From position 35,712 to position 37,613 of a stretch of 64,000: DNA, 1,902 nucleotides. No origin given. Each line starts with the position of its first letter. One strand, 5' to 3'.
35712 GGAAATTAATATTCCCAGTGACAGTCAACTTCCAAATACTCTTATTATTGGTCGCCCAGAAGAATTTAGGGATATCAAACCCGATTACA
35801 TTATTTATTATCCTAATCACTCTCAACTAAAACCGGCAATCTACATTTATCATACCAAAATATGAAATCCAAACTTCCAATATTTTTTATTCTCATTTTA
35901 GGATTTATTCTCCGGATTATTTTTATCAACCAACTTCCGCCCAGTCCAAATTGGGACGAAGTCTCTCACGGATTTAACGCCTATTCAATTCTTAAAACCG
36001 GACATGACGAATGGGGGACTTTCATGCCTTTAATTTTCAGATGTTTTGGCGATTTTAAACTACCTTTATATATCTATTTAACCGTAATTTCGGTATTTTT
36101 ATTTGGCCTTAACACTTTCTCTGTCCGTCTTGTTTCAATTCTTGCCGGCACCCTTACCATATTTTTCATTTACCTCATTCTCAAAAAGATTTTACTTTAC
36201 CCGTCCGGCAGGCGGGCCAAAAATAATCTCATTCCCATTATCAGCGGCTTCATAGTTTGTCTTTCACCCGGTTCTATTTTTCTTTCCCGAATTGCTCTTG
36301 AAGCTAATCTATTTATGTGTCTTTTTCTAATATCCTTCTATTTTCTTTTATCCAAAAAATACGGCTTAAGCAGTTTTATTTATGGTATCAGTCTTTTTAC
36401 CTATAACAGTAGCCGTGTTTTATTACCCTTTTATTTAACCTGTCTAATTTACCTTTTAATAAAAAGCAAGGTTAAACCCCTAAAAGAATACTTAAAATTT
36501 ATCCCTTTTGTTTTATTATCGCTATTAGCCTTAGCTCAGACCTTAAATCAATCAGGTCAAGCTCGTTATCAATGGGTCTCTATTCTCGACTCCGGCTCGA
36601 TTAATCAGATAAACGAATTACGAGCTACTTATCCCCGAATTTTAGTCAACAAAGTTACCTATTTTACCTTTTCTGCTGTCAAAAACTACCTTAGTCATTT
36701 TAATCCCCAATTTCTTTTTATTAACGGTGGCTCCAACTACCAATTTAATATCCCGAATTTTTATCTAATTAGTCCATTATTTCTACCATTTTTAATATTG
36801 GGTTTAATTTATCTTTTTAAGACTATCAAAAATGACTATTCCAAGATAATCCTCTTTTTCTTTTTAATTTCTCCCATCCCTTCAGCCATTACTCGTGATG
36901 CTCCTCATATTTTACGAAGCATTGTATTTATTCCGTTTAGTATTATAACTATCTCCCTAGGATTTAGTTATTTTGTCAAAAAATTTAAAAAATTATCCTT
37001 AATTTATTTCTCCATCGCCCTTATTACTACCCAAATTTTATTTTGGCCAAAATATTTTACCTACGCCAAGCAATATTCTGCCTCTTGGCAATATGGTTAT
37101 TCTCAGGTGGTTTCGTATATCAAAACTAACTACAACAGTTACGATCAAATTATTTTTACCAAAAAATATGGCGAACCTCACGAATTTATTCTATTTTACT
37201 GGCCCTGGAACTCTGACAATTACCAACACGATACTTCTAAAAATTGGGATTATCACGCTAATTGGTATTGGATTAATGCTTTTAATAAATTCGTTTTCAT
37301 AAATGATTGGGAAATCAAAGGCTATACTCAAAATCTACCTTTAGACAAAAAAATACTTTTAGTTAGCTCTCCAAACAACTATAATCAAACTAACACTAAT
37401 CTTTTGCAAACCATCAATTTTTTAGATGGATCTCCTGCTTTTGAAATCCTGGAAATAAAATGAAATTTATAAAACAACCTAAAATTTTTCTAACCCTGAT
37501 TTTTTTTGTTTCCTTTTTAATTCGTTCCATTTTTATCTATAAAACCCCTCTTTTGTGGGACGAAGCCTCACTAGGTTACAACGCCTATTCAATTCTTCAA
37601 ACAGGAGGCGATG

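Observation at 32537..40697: Head-to-tail array of five ArnT/PMT-like GT-C glycosyltransferase paralogs (six with 28686-30464), coupled by ATGA overlaps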

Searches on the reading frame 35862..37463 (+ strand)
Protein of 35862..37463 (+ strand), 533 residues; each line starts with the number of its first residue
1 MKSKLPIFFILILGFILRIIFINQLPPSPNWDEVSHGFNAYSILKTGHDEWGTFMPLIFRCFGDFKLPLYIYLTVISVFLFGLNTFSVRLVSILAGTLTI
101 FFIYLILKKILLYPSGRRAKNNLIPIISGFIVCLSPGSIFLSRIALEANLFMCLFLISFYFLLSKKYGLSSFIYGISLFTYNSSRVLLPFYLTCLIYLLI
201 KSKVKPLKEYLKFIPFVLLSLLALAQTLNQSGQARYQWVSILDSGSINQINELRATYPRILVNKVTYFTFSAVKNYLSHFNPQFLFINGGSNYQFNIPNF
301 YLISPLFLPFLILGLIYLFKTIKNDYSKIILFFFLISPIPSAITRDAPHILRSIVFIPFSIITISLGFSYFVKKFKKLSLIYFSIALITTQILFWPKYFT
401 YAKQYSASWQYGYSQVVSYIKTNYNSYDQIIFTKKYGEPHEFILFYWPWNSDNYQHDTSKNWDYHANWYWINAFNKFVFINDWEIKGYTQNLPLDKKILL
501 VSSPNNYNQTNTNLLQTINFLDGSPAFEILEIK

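Call 4: search_protein_families(library=pfam, proteins=[window:35862-37463:+], max_evalue=0.01)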
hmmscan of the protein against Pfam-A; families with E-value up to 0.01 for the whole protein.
window:35862-37463:+ (533 aa): 0 families

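Call 9: search_protein_families(library=pfam, proteins=[window:35862-37463:+], max_evalue=1)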
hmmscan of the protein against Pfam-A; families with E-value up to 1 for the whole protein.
window:35862-37463:+ (533 aa): 1 family
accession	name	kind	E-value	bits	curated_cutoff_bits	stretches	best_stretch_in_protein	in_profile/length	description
PF13231.12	PMT_2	-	0.013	16.2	26.1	1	68-224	4-154/160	Dolichyl-phosphate-mannose-protein mannosyltransferase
